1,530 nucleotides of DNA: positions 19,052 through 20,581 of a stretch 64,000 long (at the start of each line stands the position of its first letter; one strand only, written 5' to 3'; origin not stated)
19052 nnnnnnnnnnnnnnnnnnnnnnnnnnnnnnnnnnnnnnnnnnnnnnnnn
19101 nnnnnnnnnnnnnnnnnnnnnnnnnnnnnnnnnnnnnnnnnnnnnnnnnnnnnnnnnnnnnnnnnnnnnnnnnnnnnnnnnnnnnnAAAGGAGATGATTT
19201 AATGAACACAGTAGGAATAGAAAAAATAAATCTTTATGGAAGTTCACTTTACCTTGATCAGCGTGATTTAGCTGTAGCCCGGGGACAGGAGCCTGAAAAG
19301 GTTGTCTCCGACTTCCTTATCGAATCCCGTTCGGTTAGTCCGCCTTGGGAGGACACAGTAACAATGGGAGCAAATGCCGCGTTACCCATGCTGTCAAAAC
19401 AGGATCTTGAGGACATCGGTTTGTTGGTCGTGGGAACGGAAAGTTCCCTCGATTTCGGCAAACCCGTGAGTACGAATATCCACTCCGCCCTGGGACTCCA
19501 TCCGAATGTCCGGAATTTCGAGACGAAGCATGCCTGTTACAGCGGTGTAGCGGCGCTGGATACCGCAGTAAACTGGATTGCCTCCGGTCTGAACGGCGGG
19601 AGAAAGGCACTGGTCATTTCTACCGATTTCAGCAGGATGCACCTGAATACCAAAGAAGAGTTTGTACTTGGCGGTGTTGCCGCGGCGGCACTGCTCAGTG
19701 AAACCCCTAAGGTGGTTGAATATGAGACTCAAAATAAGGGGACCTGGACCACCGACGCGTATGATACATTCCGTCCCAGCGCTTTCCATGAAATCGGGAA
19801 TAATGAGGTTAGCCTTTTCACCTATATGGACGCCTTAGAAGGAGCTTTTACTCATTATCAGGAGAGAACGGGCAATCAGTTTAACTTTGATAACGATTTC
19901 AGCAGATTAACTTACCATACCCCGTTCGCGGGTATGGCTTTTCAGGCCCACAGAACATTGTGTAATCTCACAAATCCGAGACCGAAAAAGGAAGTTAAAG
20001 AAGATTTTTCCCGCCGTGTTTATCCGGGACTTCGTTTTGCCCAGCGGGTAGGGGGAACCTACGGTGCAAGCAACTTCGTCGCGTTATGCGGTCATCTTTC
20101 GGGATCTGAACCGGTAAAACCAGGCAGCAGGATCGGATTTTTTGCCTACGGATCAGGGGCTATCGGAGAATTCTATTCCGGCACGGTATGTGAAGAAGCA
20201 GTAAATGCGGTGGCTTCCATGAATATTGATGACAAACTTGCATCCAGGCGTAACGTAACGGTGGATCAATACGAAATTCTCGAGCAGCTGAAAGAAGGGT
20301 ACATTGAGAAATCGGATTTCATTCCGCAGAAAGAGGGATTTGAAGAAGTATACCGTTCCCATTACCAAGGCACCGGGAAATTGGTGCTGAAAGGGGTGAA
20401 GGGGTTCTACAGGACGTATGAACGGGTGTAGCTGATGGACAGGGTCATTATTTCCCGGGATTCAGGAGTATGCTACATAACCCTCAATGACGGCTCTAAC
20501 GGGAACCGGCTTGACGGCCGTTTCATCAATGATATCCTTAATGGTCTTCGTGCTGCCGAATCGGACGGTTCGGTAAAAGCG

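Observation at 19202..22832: HMGS + ECH1 + ECH2 + enoyl reductase could be an ACP-bound route to an isovaleryl (iso-branched) starter unit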

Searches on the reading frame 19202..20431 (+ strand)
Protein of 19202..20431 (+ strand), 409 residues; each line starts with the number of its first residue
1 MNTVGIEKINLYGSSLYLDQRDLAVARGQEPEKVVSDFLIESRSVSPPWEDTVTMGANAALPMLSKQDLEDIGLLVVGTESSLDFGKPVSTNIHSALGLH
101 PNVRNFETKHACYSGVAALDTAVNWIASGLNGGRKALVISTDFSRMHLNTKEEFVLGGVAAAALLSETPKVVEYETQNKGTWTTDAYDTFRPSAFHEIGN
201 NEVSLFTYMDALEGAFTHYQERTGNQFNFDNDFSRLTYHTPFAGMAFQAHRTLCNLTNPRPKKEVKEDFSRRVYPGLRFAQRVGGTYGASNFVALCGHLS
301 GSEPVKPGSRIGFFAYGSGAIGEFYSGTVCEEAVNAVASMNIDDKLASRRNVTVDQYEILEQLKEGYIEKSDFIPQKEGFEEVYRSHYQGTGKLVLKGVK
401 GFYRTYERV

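Call 3: search_protein_families(library=pfam, proteins=[window:19202-20431:+])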
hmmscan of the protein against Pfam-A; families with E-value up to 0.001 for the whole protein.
window:19202-20431:+ (409 aa): 3 families
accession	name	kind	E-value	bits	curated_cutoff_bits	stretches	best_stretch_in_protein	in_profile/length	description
PF08540.16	HMG_CoA_synt_C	-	2.6e-21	77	25.1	1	266-380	137-256/280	Hydroxymethylglutaryl-coenzyme A synthase C terminal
PF01154.23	HMG_CoA_synt_N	-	6.1e-14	52.7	25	1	3-165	4-168/174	Hydroxymethylglutaryl-coenzyme A synthase N terminal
PF08545.16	ACP_syn_III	-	0.00011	22.5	24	1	106-173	1-73/80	3-Oxoacyl-[acyl-carrier-protein (ACP)] synthase III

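Call 6: search_protein_families(library=ncbifam, proteins=[window:19202-20431:+])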
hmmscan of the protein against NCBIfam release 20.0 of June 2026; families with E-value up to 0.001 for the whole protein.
window:19202-20431:+ (409 aa): 11 families
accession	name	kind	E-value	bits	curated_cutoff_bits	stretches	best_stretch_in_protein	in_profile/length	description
TIGR01835.1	HMG-CoA-S_prok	equivalog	1.3e-77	261.2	360.35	1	4-362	1-350/382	hydroxymethylglutaryl-CoA synthase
NF041302.1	HMG_CoAsyn_Halo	equivalog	1.1e-49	169.6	800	2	1-249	1-254/443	hydroxymethylglutaryl-CoA synthase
TIGR01833.1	HMG-CoA-S_euk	equivalog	2.9e-36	125.5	286.2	2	3-243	4-256/457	hydroxymethylglutaryl-CoA synthase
NF003274.0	PRK04262.1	equivalog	5.9e-30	104.5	244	1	16-349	15-329/347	hydroxymethylglutaryl-CoA synthase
TIGR00748.1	HMG_CoA_syn_Arc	equivalog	3e-22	79.3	353.35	1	12-337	10-314/345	hydroxymethylglutaryl-CoA synthase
NF006829.0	PRK09352.1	subfamily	1.5e-10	40.6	249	1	39-180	40-186/322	beta-ketoacyl-ACP synthase 3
TIGR00747.1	fabH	subfamily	4.5e-07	29.3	292.1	1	40-170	39-171/322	beta-ketoacyl-ACP synthase III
NF005703.0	PRK07515.1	equivalog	2.1e-05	23.6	304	1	57-171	104-216/373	beta-ketoacyl-ACP synthase III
NF006720.0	PRK09258.1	equivalog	7.9e-05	22.1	285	1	51-146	63-155/338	3-oxoacyl-ACP synthase III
NF005541.0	PRK07204.1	equivalog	0.00019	20.9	402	1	49-165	49-168/329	beta-ketoacyl-ACP synthase III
NF005308.0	PRK06840.1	equivalog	0.00039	19.6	315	1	3-128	4-131/339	3-oxoacyl-ACP synthase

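Call 7: find_related_loci(query=window:19202-20431:+, collection=genome_contigs, flank=10000)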
Query window:19202-20431:+ (409 aa) in genome_contigs; peptide patterns used: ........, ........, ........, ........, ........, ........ (x = any residue, [..] = any of these).
138 stretches matched a pattern; 102 encode a relative of the query (tblastn E <= 1e-3); the best 80 are kept; 80 distinct loci.
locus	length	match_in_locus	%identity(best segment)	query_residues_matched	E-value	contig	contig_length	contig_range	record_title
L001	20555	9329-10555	80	1-409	0e+0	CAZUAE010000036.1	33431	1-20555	MAG TPA_asm: uncultured Spirochaetales bacterium isolate binchicken_co8_387 genome assembly, contig: NODE_1583_length_33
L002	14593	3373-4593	65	1-407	0e+0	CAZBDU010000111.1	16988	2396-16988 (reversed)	MAG TPA_asm: uncultured Spirochaetaceae bacterium isolate binchicken_co178_265 genome assembly, contig: NODE_4288_length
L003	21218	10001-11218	66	1-407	0e+0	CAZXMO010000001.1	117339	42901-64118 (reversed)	MAG TPA_asm: uncultured Spirochaetales bacterium isolate binchicken_co8_383 genome assembly, contig: NODE_50_length_1173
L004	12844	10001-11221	65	1-407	0e+0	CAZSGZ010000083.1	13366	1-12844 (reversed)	MAG TPA_asm: uncultured Spirochaetales bacterium isolate SRP332253_co1_171 genome assembly, contig: NODE_7823_length_133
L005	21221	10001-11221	64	1-407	0e+0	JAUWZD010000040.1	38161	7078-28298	MAG: Spirochaetales bacterium isolate CSMAG_2727 CSMAG_2727_k141_203023_length_38161_cov_13.9439, whole genome shotgun s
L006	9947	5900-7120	65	1-407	0e+0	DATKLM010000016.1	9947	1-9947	MAG TPA_asm: Spirochaetia bacterium isolate SMAG_U14685 k141_2532241, whole genome shotgun sequence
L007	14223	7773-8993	64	1-407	0e+0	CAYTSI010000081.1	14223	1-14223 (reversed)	MAG TPA_asm: uncultured Spirochaetales bacterium isolate binchicken_co8_284 genome assembly, contig: NODE_7718_length_14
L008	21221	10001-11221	64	1-407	0e+0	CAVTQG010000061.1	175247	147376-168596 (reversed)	MAG: uncultured Spirochaetota bacterium isolate MFD00709.bin.3.160 genome assembly, contig: contig_92655, whole genome s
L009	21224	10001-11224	65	1-407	0e+0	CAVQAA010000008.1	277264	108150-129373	MAG: uncultured Spirochaetota bacterium isolate MFD03726.bin.2.143 genome assembly, contig: contig_22485, whole genome s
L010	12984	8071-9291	65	1-407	1e-180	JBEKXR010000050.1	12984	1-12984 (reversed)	MAG: Spirochaetia bacterium isolate SPRUCE 656 SPRUCE_656_50, whole genome shotgun sequence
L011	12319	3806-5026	64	1-407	6e-180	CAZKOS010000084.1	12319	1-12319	MAG TPA_asm: uncultured Spirochaetaceae bacterium isolate binchicken_co150_628 genome assembly, contig: NODE_12115_lengt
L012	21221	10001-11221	65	1-407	3e-179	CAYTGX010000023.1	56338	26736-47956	MAG TPA_asm: uncultured Spirochaetaceae bacterium isolate binchicken_co54_275 genome assembly, contig: NODE_946_length_5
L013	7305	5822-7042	65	1-407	4e-179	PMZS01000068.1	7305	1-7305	MAG: Spirochaetaceae bacterium isolate fen_1364 73.20110800_E3D.78_contig_65572, whole genome shotgun sequence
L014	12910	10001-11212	66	4-407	1e-177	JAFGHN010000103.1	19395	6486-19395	MAG: Spirochaetales bacterium isolate Zod_Metabat.1463 k87_1807616, whole genome shotgun sequence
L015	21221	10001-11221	63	1-407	2e-177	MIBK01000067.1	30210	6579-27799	MAG: Spirochaetes bacterium RBG_16_67_19 RBG_16_scaffold_1702, whole genome shotgun sequence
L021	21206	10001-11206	59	5-406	1e-164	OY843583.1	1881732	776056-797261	MAG: Spirochaetia bacterium isolate e339c5e2-24a0-4810-b346-c1807c958683 genome assembly, chromosome: 1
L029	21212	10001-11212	55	4-407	1e-144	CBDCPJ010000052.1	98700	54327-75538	MAG: Spirochaetia bacterium isolate faab6882-6287-49c9-b04d-4208091d842c genome assembly, contig: contig_52, whole genom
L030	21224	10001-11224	51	4-407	3e-142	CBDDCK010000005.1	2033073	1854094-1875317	MAG: Spirochaetia bacterium isolate ec65812f-cd42-4137-a767-48787d97cef6 genome assembly, contig: contig_5, whole genome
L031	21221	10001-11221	51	4-406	2e-141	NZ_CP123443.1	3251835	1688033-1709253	Candidatus Haliotispira prima strain SP-2023 chromosome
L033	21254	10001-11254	49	4-407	5e-139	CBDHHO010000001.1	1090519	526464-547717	MAG: Spirochaetia bacterium isolate ac9bdbf3-5e15-4aa8-846c-d859e9b1409a genome assembly, contig: contig_1, whole genome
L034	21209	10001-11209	54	4-406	3e-138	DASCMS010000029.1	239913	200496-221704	MAG TPA_asm: Candidatus Latescibacterota bacterium isolate Fu_MAG_110 c_000000267752, whole genome shotgun sequence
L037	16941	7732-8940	49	4-406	8e-132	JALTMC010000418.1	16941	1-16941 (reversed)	MAG: Myxococcales bacterium isolate S139_metabat1_scaf2bin.108 S139_NODE_2829_length_16941_cov_1.586535, whole genome sh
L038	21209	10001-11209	47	4-407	1e-121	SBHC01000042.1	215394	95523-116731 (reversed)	MAG: Deltaproteobacteria bacterium isolate M3003 scaffold_12_1, whole genome shotgun sequence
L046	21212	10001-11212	44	4-407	2e-113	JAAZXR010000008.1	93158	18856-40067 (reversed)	MAG: Myxococcales bacterium isolate bin13p NODE_8_length_93158_cov_7.133562, whole genome shotgun sequence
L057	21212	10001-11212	42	4-407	1e-109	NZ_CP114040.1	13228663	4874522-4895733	Nannocystis punicea strain FL3 chromosome, complete genome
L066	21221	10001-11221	68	1-407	0e+0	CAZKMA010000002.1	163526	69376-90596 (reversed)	MAG TPA_asm: uncultured Spirochaetales bacterium isolate binchicken_co224_265 genome assembly, contig: NODE_11_length_16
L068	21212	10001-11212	41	4-407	5e-105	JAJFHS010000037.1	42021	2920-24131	MAG: Hyphomicrobiales bacterium isolate OFTM307 OFTM307_36, whole genome shotgun sequence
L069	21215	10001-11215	41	3-407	2e-104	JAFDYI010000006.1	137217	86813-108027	MAG: Bacteroidetes bacterium isolate SZAS-5 BACT-TMP-4__6__length-137217, whole genome shotgun sequence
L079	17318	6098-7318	39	1-407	5e-100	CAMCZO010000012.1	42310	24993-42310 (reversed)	MAG: Chitinophaga pinensis isolate MsH-01oct19-162 genome assembly, contig: MsH-01oct19-C1372, whole genome shotgun sequ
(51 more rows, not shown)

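Call 15: search_solved_structures(query=window:19202-20431:+, show_alignments=2)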
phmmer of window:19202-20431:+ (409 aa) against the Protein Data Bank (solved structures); distinct sequences matched with E-value up to 0.001: 30.
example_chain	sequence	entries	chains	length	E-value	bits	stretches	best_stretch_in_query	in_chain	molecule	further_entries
5kp5_A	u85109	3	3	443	6.5e-73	249.5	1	1-408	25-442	CurD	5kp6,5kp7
5kp8_A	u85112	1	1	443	1.6e-71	244.9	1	1-408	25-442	CurD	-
4yxq_A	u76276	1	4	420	3e-68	234.1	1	3-362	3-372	Polyketide biosynthesis 3-hydroxy-3-methylglutaryl-ACP synthase PksG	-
4yxt_A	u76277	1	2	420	2e-67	231.4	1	3-362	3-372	Polyketide biosynthesis 3-hydroxy-3-methylglutaryl-ACP synthase PksG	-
4yxv_A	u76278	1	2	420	5.4e-67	230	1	3-362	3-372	Polyketide biosynthesis 3-hydroxy-3-methylglutaryl-ACP synthase PksG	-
8s81_A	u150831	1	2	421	3.3e-66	227.4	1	1-406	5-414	HMG-CoA synthase-like protein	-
5hwq_A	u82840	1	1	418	1e-64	222.5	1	3-364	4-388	Hydroxymethylglutaryl-CoA synthase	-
5hwp_A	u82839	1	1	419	1.1e-64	222.4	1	3-364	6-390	Hydroxymethylglutaryl-CoA synthase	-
5hwo_A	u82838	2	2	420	1.1e-64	222.4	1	3-364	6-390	Hydroxymethylglutaryl-CoA synthase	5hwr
1xpk_A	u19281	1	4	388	9.4e-51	176.5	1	3-360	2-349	3-hydroxy-3-methylglutaryl CoA synthase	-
1xpl_A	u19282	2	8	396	3e-50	174.9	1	4-360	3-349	3-hydroxy-3-methylglutaryl CoA synthase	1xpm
1tvz_A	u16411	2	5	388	1.7e-49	172.4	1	3-360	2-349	3-hydroxy-3-methylglutaryl-CoA synthase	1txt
3v4n_A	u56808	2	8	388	2.3e-48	168.7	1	3-359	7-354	HMG-CoA synthase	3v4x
1x9e_A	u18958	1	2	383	6.8e-48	167.1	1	3-359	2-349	HMG-CoA synthase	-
1ysl_A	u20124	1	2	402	6.9e-48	167.1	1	3-359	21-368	HMG-CoA synthase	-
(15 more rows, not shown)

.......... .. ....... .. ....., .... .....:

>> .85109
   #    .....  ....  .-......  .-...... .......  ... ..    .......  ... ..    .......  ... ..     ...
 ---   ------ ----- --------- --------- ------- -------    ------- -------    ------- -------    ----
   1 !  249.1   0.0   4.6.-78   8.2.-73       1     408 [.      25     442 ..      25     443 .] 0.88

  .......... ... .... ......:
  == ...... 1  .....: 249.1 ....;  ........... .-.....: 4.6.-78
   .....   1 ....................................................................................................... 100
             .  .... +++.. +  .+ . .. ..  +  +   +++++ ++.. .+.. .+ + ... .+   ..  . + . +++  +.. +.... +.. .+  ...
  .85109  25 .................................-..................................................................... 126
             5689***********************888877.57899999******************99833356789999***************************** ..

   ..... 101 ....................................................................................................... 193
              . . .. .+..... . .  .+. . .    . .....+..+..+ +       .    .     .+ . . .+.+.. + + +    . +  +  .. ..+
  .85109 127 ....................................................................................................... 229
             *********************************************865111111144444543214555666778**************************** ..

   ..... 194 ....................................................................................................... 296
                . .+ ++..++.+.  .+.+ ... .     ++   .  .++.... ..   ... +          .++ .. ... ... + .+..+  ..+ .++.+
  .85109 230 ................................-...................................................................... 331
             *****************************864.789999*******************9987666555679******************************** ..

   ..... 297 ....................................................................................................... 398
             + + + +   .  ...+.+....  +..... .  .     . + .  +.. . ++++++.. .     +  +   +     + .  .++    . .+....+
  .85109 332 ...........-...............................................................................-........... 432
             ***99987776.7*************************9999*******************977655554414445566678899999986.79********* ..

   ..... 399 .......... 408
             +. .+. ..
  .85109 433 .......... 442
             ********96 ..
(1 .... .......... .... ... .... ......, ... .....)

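Call 39: find_encoding_contigs(protein=window:19202-20431:+, flank=10000, max_places=4)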
Protein window:19202-20431:+ (409 aa): 2 contigs read that carry it; 2 places shown.
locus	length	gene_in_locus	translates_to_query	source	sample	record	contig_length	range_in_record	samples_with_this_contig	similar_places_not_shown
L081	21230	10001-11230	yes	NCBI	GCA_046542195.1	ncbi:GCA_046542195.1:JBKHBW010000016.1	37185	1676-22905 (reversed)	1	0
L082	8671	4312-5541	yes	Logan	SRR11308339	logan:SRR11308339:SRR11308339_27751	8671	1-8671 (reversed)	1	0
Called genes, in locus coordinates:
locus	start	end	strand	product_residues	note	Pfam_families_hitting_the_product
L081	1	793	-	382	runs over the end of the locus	-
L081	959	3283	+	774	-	PF01627:Hpt, PF07194:P2, PF02895:H-kinase_dim, PF02518:HATPase_c, PF01584:CheW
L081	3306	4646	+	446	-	PF01584:CheW, PF01739:CheR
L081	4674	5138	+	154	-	PF13690:CheX, PF04509:CheC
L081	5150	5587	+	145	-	PF00072:Response_reg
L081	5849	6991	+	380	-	PF00583:Acetyltransf_1 (faint)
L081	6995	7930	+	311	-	PF00698:Acyl_transf_1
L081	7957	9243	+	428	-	PF00109:ketoacyl-synt, PF02801:Ketoacyl-synt_C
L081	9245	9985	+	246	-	PF00106:adh_short, PF08659:KR, PF13561:adh_short_C2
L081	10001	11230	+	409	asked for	PF01154:HMG_CoA_synt_N, PF08540:HMG_CoA_synt_C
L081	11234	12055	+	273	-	PF00378:ECH_1, PF16113:ECH_2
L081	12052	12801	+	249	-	PF00378:ECH_1, PF16113:ECH_2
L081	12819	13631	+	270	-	PF00106:adh_short, PF08659:KR (weak), PF13561:adh_short_C2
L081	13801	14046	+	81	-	PF00550:PP-binding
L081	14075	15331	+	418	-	PF00155:Aminotran_1_2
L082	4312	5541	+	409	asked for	PF01154:HMG_CoA_synt_N, PF08540:HMG_CoA_synt_C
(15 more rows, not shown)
